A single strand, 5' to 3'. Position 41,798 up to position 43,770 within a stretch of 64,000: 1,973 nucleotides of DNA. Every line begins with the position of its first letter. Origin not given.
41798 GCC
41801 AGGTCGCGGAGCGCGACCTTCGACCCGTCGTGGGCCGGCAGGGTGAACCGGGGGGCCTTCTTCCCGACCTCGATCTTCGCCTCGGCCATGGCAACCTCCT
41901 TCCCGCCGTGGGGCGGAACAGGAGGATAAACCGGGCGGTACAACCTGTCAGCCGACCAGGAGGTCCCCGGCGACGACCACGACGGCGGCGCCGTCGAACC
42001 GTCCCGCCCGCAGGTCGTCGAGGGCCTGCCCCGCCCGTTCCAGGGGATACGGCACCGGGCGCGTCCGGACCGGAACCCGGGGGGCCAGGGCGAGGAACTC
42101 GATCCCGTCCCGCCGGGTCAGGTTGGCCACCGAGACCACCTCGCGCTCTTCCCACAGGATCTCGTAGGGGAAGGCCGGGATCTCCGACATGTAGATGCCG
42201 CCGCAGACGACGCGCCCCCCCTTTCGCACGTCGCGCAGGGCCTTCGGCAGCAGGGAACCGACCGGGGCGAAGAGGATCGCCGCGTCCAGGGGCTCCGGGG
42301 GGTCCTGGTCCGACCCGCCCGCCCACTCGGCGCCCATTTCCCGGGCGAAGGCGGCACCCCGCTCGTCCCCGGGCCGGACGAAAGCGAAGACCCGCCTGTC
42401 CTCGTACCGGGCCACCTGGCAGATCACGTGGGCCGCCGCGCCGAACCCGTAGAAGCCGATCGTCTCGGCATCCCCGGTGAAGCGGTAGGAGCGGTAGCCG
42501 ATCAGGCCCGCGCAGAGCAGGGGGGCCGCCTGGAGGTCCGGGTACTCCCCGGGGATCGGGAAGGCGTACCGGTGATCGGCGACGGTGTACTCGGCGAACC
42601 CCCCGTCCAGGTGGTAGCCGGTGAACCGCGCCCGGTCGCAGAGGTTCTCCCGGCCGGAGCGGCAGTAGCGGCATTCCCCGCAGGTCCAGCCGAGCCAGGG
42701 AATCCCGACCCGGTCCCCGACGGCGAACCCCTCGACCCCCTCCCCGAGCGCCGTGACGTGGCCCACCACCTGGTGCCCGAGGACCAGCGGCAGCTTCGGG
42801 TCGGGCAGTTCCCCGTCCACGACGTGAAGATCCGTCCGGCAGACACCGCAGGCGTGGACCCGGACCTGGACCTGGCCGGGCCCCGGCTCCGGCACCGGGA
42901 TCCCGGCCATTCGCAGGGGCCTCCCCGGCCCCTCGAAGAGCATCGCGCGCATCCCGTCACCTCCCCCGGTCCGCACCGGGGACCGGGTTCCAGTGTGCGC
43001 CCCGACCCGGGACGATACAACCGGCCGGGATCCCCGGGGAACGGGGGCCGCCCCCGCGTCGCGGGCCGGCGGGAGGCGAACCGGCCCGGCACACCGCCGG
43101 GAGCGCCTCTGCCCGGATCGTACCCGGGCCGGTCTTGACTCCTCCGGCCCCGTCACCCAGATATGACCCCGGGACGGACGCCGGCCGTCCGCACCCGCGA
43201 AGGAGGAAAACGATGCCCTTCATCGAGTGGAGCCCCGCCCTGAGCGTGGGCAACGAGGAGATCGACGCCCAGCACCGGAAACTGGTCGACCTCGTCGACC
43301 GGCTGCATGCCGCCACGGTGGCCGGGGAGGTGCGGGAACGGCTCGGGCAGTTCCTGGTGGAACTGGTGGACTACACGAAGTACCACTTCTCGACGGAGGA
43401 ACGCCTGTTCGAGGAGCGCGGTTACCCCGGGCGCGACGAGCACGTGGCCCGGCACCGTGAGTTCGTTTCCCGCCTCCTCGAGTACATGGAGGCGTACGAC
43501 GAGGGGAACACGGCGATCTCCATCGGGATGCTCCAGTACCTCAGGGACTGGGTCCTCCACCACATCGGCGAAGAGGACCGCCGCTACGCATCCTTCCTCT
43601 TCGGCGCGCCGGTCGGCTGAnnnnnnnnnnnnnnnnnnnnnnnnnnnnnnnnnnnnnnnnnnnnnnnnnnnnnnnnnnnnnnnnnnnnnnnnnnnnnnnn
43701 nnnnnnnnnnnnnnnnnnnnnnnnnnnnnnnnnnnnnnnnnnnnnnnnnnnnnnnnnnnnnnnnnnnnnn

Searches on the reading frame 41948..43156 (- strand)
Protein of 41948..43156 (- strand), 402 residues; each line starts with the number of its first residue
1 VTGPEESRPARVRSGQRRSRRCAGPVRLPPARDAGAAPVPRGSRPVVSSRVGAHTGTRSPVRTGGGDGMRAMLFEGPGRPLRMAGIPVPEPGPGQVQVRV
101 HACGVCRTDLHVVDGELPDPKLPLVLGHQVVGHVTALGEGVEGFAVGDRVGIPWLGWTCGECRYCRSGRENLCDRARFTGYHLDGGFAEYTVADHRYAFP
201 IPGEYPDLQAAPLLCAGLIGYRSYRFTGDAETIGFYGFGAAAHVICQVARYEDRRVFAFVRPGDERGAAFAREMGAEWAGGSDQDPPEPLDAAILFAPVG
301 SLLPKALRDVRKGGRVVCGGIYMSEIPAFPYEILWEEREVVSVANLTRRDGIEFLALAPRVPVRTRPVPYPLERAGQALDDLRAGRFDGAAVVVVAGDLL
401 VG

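Call 29: search_protein_families(library=pfam, proteins=[window:41948-43156:-], max_evalue=0.001)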
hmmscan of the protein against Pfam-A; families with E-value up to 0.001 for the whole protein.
window:41948-43156:- (402 aa): 1 family
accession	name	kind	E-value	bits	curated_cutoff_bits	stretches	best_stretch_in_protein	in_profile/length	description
PF08240.17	ADH_N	-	1.8e-34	118.5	23.5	1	92-202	1-103/104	Alcohol dehydrogenase GroES-like domain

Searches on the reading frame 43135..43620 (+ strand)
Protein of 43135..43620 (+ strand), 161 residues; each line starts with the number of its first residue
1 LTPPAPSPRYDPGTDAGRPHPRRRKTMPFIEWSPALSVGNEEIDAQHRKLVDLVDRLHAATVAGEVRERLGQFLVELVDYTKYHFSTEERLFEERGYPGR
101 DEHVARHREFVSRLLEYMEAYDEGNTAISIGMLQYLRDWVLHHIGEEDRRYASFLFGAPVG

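Call 29: search_protein_families(library=pfam, proteins=[window:43135-43620:+], max_evalue=0.001)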
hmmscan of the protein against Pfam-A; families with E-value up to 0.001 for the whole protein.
window:43135-43620:+ (161 aa): 1 family
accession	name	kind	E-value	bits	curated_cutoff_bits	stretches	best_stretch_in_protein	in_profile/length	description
PF01814.28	Hemerythrin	-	2.4e-17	64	25.3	1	39-152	2-124/127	Hemerythrin HHE cation binding domain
